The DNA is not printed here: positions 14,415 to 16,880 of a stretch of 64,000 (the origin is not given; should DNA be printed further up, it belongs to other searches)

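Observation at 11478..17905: A sugar-type ABC importer operon whose only enzyme is an ADP-ribosylglycohydrolase-family fusion protein, followed by an MFS transporter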

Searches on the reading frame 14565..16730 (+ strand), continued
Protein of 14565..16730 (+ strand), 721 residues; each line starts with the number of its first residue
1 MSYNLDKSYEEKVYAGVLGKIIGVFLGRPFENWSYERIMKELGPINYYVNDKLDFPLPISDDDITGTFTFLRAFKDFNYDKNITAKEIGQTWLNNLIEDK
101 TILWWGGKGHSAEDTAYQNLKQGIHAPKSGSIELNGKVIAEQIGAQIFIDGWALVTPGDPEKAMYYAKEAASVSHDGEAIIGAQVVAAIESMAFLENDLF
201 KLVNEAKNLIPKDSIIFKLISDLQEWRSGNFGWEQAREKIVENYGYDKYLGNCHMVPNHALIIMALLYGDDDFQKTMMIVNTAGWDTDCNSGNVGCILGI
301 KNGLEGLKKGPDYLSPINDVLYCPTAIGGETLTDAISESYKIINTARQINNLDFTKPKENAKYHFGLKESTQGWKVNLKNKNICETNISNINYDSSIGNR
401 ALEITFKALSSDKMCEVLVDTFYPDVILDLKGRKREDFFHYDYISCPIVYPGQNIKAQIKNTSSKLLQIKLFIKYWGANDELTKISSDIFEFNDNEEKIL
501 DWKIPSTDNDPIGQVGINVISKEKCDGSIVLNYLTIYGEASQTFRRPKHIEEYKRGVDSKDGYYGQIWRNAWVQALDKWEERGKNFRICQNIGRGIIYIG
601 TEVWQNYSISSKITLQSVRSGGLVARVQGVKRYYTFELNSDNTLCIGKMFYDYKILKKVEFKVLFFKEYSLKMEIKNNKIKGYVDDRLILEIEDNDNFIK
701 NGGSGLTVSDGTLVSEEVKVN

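Call 36: predict_structure(alignment_id=A1)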
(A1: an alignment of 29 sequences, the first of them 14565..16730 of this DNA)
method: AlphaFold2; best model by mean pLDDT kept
length: 721 residues; sequences in the alignment: 29
mean_pLDDT: 77.5   pTM: 0.83
mean pLDDT of the five models: 77.5, 77.2, 76.5, 74.9, 72.8
residues with pLDDT >= 90: 238; 70-90: 267; 50-70: 118; < 50: 98
segments of 3 or more residues with pLDDT < 50: 45-55, 99-116, 123-148, 251-254, 276-283, 311-318, 570-582
pLDDT, mean of each block of 10 residues (from residue 1): 79 88 72 65 48 46 60 83 77 64 33 47 45 36 45 84 84 64 85 88 89 88 88 79 71 59 76 50 59 83 74 48 65 81 90 88 89 83 90 93 95 92 73 65 67 96 96 87 94 97 92 93 95 94 82 67 50 39 66 79 91 93 91 95 96 94 95 97 97 91 91 90 92
secondary structure, 60 per line:
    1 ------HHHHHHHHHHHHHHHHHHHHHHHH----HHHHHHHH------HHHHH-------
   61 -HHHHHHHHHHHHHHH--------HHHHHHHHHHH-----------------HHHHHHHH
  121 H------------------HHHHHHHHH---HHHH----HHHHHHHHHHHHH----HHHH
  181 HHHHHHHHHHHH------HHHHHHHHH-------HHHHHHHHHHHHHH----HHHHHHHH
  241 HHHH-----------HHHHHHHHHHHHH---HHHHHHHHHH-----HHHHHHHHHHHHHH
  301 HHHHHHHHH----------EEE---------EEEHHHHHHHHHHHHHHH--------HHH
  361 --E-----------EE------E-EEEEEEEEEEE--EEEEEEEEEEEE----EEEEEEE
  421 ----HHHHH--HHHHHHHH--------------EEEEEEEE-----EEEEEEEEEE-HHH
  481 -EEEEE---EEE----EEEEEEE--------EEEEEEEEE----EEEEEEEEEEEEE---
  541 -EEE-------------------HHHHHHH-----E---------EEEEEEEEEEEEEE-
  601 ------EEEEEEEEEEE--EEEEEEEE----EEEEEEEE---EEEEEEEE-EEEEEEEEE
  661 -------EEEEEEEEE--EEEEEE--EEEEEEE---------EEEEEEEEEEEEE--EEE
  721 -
elements in order (helices of 4 or more, strands of 3 or more residues): H7-30 H35-42 H49-53 H62-76 H85-95 H113-121 H140-148 H152-155 H160-172 H177-192 H199-207 H215-228 H233-244 H256-268 H272-281 H287-309 E320-322 E332-334 H335-349 E385-395 E398-409 E414-420 H425-429 H432-439 E454-461 E467-476 E482-486 E490-492 E497-503 E512-520 E525-537 E542-544 H564-570 E586-599 E607-617 E620-627 E632-639 E643-650 E652-660 E668-676 E679-684 E687-693 E703-715 E718-720

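Call 51: search_protein_families(library=pfam, proteins=[L026:8487-9911:+, L026:7699-8358:+, L026:6822-7622:+, L026:6003-6881:-, L026:3905-5074:+, L026:2798-3856:+, L029:3831-4367:+, L029:5350-6234:+, L027:3345-5462:-, L029:9539-12025:-], max_evalue=0.00001)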
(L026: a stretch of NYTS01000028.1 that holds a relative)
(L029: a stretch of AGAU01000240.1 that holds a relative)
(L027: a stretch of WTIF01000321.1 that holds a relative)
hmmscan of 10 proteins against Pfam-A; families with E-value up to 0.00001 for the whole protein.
L026:8487-9911:+ (474 aa): 1 family
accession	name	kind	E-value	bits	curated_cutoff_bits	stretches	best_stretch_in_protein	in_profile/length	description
PF00120.29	Gln-synt_C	-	7.4e-102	341.4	24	1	138-468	2-342/344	Glutamine synthetase, catalytic domain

L026:7699-8358:+ (219 aa): 1 family
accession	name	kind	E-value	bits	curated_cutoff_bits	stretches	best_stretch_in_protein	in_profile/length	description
PF00297.29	Ribosomal_L3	-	1.9e-16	60.5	22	1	112-195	209-290/369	Ribosomal protein L3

L026:6822-7622:+ (266 aa): 1 family
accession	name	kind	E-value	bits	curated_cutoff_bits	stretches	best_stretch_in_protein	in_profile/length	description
PF04286.17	DUF445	-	1.2e-21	78.5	33.8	2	173-265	270-364/368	Protein of unknown function (DUF445)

L026:6003-6881:- (292 aa): 0 families

L026:3905-5074:+ (389 aa): 0 families

L026:2798-3856:+ (352 aa): 0 families

L029:3831-4367:+ (178 aa): 1 family
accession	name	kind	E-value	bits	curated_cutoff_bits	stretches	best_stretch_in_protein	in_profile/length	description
PF01966.28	HD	-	6.9e-07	30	22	1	25-99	3-89/116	HD domain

L029:5350-6234:+ (294 aa): 1 family
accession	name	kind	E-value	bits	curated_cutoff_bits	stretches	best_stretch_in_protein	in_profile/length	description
PF03372.29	Exo_endo_phos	-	5.3e-17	62.7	24.5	1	4-281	1-225/225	Endonuclease/Exonuclease/phosphatase family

L027:3345-5462:- (705 aa): 0 families

L029:9539-12025:- (828 aa): 2 families
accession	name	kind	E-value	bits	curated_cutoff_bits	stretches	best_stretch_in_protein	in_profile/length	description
PF03572.23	Peptidase_S41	-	1.2e-28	100.3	24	1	597-767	2-164/165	Peptidase family S41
PF17820.7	PDZ_6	-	2.6e-07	30.7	27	1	530-572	14-54/54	PDZ domain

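Call 52: search_protein_families(library=pfam, proteins=[L039:8804-9937:+, L039:7866-8819:+, L039:6594-7850:+, L039:5775-6584:+, L039:12149-13585:-, L039:2344-3663:+, L024:2423-3331:+, L024:3344-4111:+, L024:752-2332:+, L031:1276-4086:+], max_evalue=0.00001)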
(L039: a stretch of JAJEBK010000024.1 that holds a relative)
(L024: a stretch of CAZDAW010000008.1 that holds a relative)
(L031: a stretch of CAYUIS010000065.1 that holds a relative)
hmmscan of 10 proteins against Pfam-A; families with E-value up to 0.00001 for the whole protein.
L039:8804-9937:+ (377 aa): 2 families
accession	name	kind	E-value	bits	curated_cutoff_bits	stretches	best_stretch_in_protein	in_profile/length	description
PF01168.26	Ala_racemase_N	-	1.9e-27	96.8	24.1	1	39-263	1-216/220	Alanine racemase, N-terminal domain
PF14031.13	D-ser_dehydrat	-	1.3e-10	42.2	22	1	279-364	2-96/97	Putative serine dehydratase domain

L039:7866-8819:+ (317 aa): 1 family
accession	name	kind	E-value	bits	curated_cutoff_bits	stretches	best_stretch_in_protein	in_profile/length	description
PF00248.27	Aldo_ket_red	-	5.1e-42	144.4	24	1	16-287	2-276/291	Aldo/keto reductase family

L039:6594-7850:+ (418 aa): 5 families
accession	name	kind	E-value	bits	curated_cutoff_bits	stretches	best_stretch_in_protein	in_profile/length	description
PF01266.30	DAO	-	7.6e-63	213.6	27.9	1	24-377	2-353/353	FAD dependent oxidoreductase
PF07992.20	Pyr_redox_2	-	6.9e-09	36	26.1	0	22-78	143-198/291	Pyridine nucleotide-disulphide oxidoreductase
PF01593.30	Amino_oxidase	-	3.3e-08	33.7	19.8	0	149-226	191-260/443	Flavin containing amine oxidoreductase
PF00890.30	FAD_binding_2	-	1.8e-06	27.9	20.4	1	24-230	2-201/414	FAD binding domain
PF13450.12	NAD_binding_8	-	7.6e-06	26.5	21.9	0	26-59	1-33/68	NAD(P)-binding Rossmann-like domain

L039:5775-6584:+ (269 aa): 0 families

L039:12149-13585:- (478 aa): 2 families
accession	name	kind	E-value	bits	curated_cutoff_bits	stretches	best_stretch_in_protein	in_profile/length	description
PF00251.26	Glyco_hydro_32N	-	1.1e-82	278.5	22.1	1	27-321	1-307/307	Glycosyl hydrolases family 32 N-terminal domain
PF08244.19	Glyco_hydro_32C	-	5.6e-24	85.4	21.9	1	324-470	1-157/158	Glycosyl hydrolases family 32 C terminal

L039:2344-3663:+ (439 aa): 2 families
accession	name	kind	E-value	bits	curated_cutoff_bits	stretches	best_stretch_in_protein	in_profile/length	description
PF01547.30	SBP_bac_1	-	5.7e-31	109.1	26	1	45-353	3-306/307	Bacterial extracellular solute-binding protein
PF13416.11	SBP_bac_8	-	1.9e-20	74.2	27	1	56-370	2-266/279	Bacterial extracellular solute-binding protein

L024:2423-3331:+ (302 aa): 2 families
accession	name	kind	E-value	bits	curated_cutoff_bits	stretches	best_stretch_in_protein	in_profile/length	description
PF00005.33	ABC_tran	-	1.1e-31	110.7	25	1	22-162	1-137/137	ABC transporter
PF13304.12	AAA_21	-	1.9e-15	58.1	27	1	106-194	206-300/304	AAA domain, putative AbiEii toxin, Type IV TA system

L024:3344-4111:+ (255 aa): 1 family
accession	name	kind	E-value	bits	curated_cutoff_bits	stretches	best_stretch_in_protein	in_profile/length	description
PF12730.13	ABC2_membrane_4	-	7.2e-20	72.1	27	1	9-196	2-179/179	ABC-2 family transporter protein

L024:752-2332:+ (526 aa): 3 families
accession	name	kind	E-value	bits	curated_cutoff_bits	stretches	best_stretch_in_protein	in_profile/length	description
PF02518.31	HATPase_c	-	2.7e-26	92.6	26.4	1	413-520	2-109/111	Histidine kinase-, DNA gyrase B-, and HSP90-like ATPase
PF00672.30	HAMP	-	7.9e-12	45.7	25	1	228-278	2-52/53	HAMP domain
PF00512.31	HisKA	-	2.6e-10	40.6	26.9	1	298-364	2-65/66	His Kinase A (phospho-acceptor) domain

L031:1276-4086:+ (936 aa): 5 families
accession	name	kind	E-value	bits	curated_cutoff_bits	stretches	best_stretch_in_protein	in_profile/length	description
PF03747.19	ADP_ribosyl_GH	-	1.4e-35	123.8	26.2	1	68-352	1-286/287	ADP-ribosylglycohydrolase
PF18911.6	PKD_4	-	1.2e-15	57.7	27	1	420-499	1-85/85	PKD domain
PF00801.26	PKD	-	7.6e-12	45.5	23.5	1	431-492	11-74/80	PKD domain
PF13229.12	Beta_helix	-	7.5e-07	29.4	25.9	1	645-800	3-136/158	Right handed beta helix region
PF14592.12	Chondroitinas_B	-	6.8e-06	25.8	24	0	561-682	14-138/426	Chondroitinase B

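Call 56: search_protein_families(library=ncbifam, proteins=[L041:13455-14393:+, L041:12123-13442:+, L006:12167-13150:+, L039:7866-8819:+, L041:1505-2479:+, L006:5969-6769:-, L006:14301-15116:+, L039:6594-7850:+, L039:8804-9937:+, L039:5775-6584:+], max_evalue=0.00001)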
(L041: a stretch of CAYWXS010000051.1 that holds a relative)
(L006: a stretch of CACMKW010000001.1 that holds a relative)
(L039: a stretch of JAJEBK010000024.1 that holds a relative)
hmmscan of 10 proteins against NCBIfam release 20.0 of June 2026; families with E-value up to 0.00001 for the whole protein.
L041:13455-14393:+ (312 aa): 23 families
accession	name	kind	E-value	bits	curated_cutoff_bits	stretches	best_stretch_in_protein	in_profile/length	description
TIGR02152.1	D_ribokin_bact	equivalog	1.6e-97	326.5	299.65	1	4-299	1-296/298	ribokinase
NF008353.0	PRK11142.1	equivalog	2.6e-85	286.6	341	1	1-305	2-305/307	ribokinase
NF053626.1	RibKinHalex1628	equivalog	3.1e-34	118.8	330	1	1-304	1-292/293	ATP-dependent ribose-1-phosphate kinase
TIGR04382.1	myo_inos_iolC_N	equivalog_domain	5.6e-30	104.7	300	2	172-303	183-309/309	5-dehydro-2-deoxygluconokinase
NF006957.1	PRK09434.1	equivalog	2.3e-29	102.9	450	2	178-298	180-301/302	fructokinase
TIGR03168.1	1-PFK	subfamily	2.9e-23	82.2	216.4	1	12-298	10-294/305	hexose kinase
NF040938.1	KDG_KDGal_kin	equivalog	3.5e-23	82.2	400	2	174-304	180-304/305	bifunctional 2-dehydro-3-deoxygluconokinase/2-dehydro-3-deoxygalactonokinase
TIGR03828.1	pfkB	equivalog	2.6e-22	79.2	292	1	12-299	10-295/305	1-phosphofructokinase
NF041134.1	R1P_kin_Thcocales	equivalog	3.3e-22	79.2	500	1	4-293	3-272/291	ADP-dependent ribose-1-phosphate kinase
NF049991.1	TagKinase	equivalog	2.7e-20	72.4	420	2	172-307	189-319/321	tagatose kinase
NF047869.1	myo_kin_aldol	exception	1.7e-19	69.6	600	2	3-100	8-101/586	bifunctional 5-dehydro-2-deoxygluconokinase/5-dehydro-2-deoxyphosphogluconate aldolase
NF007355.0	PRK09850.1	equivalog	3.8e-17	62.3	540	1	4-282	7-285/313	pseudouridine kinase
NF007632.0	PRK10294.1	equivalog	7.8e-17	61.5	353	1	36-302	36-306/310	6-phosphofructokinase II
TIGR02198.1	rfaE_dom_I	equivalog_domain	1.1e-16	60.8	345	1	32-291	42-304/315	D-glycero-beta-D-manno-heptose-7-phosphate kinase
NF041320.1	pfkB_Halo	equivalog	2.5e-16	60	400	1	12-278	11-271/302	1-phosphofructokinase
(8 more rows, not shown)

L041:12123-13442:+ (439 aa): 1 family
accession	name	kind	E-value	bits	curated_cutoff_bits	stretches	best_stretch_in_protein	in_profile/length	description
TIGR02662.1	dinitro_DRAG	equivalog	1.2e-07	31.3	337.05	0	231-410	117-273/287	ADP-ribosyl-[dinitrogen reductase] hydrolase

L006:12167-13150:+ (327 aa): 6 families
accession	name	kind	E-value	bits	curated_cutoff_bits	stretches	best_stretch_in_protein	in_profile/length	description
NF049922.1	MethglyxlRedYdjG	equivalog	1.6e-29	103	550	1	1-303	1-309/326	NADH-dependent methylglyoxal reductase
TIGR01293.1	Kv_beta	subfamily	7.8e-22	77.7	365.4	1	1-303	1-305/319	voltage-dependent potassium channel subunit beta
NF007695.0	PRK10376.1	subfamily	5.1e-15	55.3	280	1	11-203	15-214/290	oxidoreductase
NF007388.0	PRK09912.1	subfamily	6.5e-14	51.6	448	1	1-298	13-314/346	L-glyceraldehyde 3-phosphate reductase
NF007912.0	PRK10625.1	equivalog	3e-12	46.6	415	1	1-320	1-343/346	NADP(H)-dependent aldo-keto reductase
NF008377.0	PRK11172.1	equivalog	5.8e-08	32.3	327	0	31-207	14-184/267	2,5-didehydrogluconate reductase DkgB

L039:7866-8819:+ (317 aa): 8 families
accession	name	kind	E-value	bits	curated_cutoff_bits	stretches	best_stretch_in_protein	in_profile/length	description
NF049922.1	MethglyxlRedYdjG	equivalog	8.8e-22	77.5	550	1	1-225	1-235/326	NADH-dependent methylglyoxal reductase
NF011432.0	PRK14863.1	equivalog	5.8e-20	72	244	1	12-290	4-270/292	bifunctional regulator KidO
NF007695.0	PRK10376.1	subfamily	1.2e-13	50.9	280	1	31-195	27-198/290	oxidoreductase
TIGR01293.1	Kv_beta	subfamily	9.8e-13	47.8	365.4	1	1-162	1-152/319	voltage-dependent potassium channel subunit beta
NF008377.0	PRK11172.1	equivalog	8.7e-12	44.8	327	1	46-185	19-151/267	2,5-didehydrogluconate reductase DkgB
NF008598.0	PRK11565.1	equivalog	4.2e-09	35.9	425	1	43-167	28-143/275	2,5-didehydrogluconate reductase DkgA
NF007912.0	PRK10625.1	equivalog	8.3e-09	35.2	415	1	1-132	1-133/346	NADP(H)-dependent aldo-keto reductase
NF007388.0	PRK09912.1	subfamily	5.1e-06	25.6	448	1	1-219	13-232/346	L-glyceraldehyde 3-phosphate reductase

L041:1505-2479:+ (324 aa): 7 families
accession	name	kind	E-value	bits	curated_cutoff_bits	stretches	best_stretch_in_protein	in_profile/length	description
NF049922.1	MethglyxlRedYdjG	equivalog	3.2e-34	118.4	550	2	111-323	117-324/326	NADH-dependent methylglyoxal reductase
NF007388.0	PRK09912.1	subfamily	1.3e-27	96.7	448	1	42-318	39-330/346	L-glyceraldehyde 3-phosphate reductase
TIGR01293.1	Kv_beta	subfamily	5.2e-23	81.6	365.4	1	10-317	4-316/319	voltage-dependent potassium channel subunit beta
NF008377.0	PRK11172.1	equivalog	8.4e-23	80.9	327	1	49-220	19-184/267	2,5-didehydrogluconate reductase DkgB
NF007695.0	PRK10376.1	subfamily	2.5e-20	72.7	280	2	9-218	7-216/290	oxidoreductase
NF007912.0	PRK10625.1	equivalog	3.3e-20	72.7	415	1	141-321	160-339/346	NADP(H)-dependent aldo-keto reductase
NF008598.0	PRK11565.1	equivalog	6.9e-19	68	425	1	44-189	26-164/275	2,5-didehydrogluconate reductase DkgA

L006:5969-6769:- (266 aa): 4 families
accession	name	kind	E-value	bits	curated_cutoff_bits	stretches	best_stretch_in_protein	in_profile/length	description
TIGR02311.1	HpaI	equivalog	2.3e-45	155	368.8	1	14-254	8-249/249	4-hydroxy-2-oxoheptanedioate aldolase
NF007849.0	PRK10558.1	equivalog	5e-42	144.1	393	1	6-253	7-254/256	2-dehydro-3-deoxyglucarate aldolase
TIGR03239.1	GarL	equivalog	2.6e-41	141.8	406.75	1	14-252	8-246/249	2-dehydro-3-deoxyglucarate aldolase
NF007521.0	PRK10128.1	equivalog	1.6e-35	122.9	441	1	3-263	7-264/267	2-keto-3-deoxy-L-rhamnonate aldolase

L006:14301-15116:+ (271 aa): 9 families
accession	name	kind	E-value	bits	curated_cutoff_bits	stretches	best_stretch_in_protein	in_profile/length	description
NF043013.1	DeGluthAmidYersProt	equivalog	1.6e-59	201.4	500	1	33-270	29-267/278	deaminated glutathione amidase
NF033621.1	de_GSH_amidase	exception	1.2e-36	126.5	355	1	10-269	3-251/260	deaminated glutathione amidase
NF007757.0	PRK10438.1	equivalog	3.2e-21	75.7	249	1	75-268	67-247/256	amidohydrolase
TIGR03381.1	agmatine_aguB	equivalog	1.4e-17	63.9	410.25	1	8-264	2-264/279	N-carbamoylputrescine amidase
TIGR00546.1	lnt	equivalog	6.2e-15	55.3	132.9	1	24-211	184-378/395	apolipoprotein N-acyltransferase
NF010588.0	PRK13981.1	equivalog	9.9e-13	47.3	479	1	6-244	6-234/546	NAD+ synthase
NF009803.0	PRK13287.1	equivalog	5.2e-11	41.9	406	1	40-263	54-267/333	formamidase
NF040852.1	nitrile_Arch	equivalog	6e-11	42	500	1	72-245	69-227/262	nitrilase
NF009802.0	PRK13286.1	equivalog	1.9e-06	27.1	427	1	102-265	117-270/345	aliphatic amidase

L039:6594-7850:+ (418 aa): 20 families
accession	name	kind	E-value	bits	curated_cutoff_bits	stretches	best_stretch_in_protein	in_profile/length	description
NF008425.0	PRK11259.1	equivalog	2.8e-34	118.7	257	1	23-396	6-376/377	N-methyl-L-tryptophan oxidase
TIGR02352.1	thiamin_ThiO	equivalog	2.8e-31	108.9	250.8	1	24-379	1-348/351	glycine oxidase ThiO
TIGR01373.1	soxB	subfamily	2.8e-30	105.5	529.45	1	23-396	32-400/407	sarcosine oxidase subunit beta family protein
TIGR01377.1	soxA_mon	subfamily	5.6e-26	91.2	479.65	1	24-396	3-376/381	amino oxidase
NF001933.0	PRK00711.1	subfamily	2.8e-25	89.2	383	2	98-399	128-420/429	D-amino acid dehydrogenase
TIGR03197.1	MnmC_Cterm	equivalog_domain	4.6e-19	68.8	174.2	1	24-291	2-265/400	FAD-dependent 5-carboxymethylaminomethyl-2-thiouridine(34) oxidoreductase MnmC1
TIGR03329.1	Phn_aa_oxid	hypoth_equivalog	6e-17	61.6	632.8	2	151-382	166-395/460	putative aminophosphonate oxidoreductase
TIGR03364.1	HpnW_proposed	hypoth_equivalog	2.5e-16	59.7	285.1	1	23-246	2-219/365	TIGR03364 family FAD-dependent oxidoreductase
NF002480.1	PRK01747.1-1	equivalog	6e-16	58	540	1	20-349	247-567/645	bifunctional tRNA (5-methylaminomethyl-2-thiouridine)(34)-methyltransferase MnmC2/FAD-dependent 5-carboxymethylaminomethyl-2-thiouridine(34)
NF050086.1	pipecolate_AmaA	exception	6e-15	54.8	600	1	20-75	24-78/425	L-pipecolate oxidase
NF008726.1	PRK11728.1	equivalog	4.1e-09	35.7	299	1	24-235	3-213/389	L-2-hydroxyglutarate oxidase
NF040813.1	pro_dh_Thprot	equivalog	1.1e-08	34.6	600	0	24-69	2-45/362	D-proline dehydrogenase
NF005560.0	PRK07233.1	equivalog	1.5e-08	33.9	252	0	23-59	2-37/435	hypothetical protein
TIGR03467.1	HpnE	equivalog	2.3e-07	30.5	283.05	0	24-111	1-83/430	hydroxysqualene dehydroxylase HpnE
NF058655.1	CrtID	equivalog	4.3e-07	29.1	640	0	24-61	1-37/478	bifunctional phytoene desaturase/3,4-desaturase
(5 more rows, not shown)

L039:8804-9937:+ (377 aa): 2 families
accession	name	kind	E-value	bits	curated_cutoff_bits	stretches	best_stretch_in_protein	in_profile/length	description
NF045642.2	HdxyAspAldBhcC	equivalog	5e-68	230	690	1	25-376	20-380/387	3-hydroxy-D-aspartate aldolase BhcC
TIGR00492.1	alr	equivalog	1.5e-06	27.4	168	1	73-229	44-191/369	alanine racemase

L039:5775-6584:+ (269 aa): 0 families
